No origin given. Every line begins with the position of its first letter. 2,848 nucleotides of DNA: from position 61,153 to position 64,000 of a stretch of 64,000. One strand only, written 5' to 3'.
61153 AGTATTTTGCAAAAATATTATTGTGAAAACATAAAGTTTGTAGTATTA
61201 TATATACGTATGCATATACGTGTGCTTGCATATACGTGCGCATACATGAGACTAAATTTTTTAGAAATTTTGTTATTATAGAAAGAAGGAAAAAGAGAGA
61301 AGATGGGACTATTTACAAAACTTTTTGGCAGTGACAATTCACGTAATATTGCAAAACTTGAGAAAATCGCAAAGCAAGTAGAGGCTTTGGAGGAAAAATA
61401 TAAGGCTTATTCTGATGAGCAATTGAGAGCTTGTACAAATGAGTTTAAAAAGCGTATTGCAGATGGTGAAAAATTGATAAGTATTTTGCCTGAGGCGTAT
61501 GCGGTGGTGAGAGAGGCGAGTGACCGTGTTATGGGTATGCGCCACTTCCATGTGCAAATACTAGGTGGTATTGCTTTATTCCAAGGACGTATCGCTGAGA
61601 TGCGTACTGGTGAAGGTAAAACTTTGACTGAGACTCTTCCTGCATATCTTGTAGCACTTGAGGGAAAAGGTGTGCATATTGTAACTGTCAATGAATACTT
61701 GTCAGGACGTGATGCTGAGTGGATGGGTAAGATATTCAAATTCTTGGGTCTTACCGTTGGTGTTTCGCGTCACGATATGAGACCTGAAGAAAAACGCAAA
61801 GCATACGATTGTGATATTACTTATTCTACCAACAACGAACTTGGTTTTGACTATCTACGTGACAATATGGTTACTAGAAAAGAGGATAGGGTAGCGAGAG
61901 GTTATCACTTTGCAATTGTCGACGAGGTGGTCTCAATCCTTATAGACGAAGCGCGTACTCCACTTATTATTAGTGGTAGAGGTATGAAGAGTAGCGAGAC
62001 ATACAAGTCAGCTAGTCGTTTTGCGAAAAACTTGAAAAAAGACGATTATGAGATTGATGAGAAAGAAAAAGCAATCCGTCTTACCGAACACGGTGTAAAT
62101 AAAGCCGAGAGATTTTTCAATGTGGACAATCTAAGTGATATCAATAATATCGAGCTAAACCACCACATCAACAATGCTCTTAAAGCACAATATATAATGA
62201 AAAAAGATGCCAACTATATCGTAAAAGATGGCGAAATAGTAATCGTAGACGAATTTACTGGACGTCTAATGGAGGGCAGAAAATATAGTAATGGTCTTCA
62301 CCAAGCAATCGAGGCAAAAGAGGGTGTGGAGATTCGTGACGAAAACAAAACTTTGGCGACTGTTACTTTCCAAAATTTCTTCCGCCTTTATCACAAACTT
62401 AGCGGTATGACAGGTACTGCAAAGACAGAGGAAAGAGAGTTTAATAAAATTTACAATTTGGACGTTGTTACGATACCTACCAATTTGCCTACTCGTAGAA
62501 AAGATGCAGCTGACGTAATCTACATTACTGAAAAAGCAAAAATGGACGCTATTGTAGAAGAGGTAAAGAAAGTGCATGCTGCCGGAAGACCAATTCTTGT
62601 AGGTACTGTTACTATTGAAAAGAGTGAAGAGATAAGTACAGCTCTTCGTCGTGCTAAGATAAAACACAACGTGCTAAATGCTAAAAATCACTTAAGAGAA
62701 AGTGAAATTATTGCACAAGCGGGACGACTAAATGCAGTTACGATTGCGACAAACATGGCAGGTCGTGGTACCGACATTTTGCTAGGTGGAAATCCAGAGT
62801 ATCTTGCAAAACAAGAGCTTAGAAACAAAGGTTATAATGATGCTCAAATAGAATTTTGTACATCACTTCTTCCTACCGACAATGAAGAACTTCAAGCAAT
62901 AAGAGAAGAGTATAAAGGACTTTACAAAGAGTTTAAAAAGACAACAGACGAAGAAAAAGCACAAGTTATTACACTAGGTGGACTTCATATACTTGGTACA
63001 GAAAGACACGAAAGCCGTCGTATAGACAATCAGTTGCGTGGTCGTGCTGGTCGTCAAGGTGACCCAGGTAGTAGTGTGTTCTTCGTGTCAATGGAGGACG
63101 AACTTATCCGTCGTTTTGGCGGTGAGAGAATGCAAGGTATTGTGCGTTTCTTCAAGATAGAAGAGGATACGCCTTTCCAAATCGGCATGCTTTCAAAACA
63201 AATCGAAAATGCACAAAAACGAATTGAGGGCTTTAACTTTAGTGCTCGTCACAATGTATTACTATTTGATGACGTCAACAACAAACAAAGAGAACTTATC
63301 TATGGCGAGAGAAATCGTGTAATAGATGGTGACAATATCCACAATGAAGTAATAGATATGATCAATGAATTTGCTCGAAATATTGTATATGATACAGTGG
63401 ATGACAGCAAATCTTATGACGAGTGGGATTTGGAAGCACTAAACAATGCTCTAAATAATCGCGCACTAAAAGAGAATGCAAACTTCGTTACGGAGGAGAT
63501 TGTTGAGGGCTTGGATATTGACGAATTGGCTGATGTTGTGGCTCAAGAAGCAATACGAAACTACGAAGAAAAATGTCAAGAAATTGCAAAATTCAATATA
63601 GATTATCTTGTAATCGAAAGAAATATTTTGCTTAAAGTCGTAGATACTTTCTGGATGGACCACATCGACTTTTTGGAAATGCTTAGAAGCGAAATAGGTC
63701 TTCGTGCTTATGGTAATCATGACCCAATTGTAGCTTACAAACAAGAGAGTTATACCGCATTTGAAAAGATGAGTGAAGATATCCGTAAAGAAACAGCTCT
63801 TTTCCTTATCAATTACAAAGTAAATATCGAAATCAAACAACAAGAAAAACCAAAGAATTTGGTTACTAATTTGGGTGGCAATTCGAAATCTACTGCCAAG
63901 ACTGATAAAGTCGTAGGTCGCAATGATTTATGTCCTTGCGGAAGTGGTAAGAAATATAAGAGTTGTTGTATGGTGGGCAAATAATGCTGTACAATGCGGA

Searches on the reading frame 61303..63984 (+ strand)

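Call 16: search_protein_families(library=pfam, proteins=[window:61303-63984:+], max_evalue=0.001)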
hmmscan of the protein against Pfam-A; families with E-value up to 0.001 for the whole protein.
window:61303-63984:+ (893 aa): 6 families
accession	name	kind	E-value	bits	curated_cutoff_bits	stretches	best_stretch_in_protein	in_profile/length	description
PF07517.20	SecA_DEAD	-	1.8e-127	425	24.6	1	5-381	2-290/290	SecA DEAD-like domain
PF21090.3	P-loop_SecA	-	7.4e-88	293.9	27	1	396-622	1-205/205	SecA P-loop domain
PF07516.18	SecA_SW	-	2.5e-55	188.1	26.7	1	627-838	4-199/200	SecA Wing and Scaffold domain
PF01043.26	SecA_PP_bind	-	1.5e-43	148.3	23.5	1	230-337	2-110/110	SecA preprotein cross-linking domain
PF02810.21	SEC-C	-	6e-09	36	20.4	1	873-890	1-18/19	SEC-C motif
PF00270.35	DEAD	-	0.00069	19.8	26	0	97-209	18-126/167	DEAD/DEAH box helicase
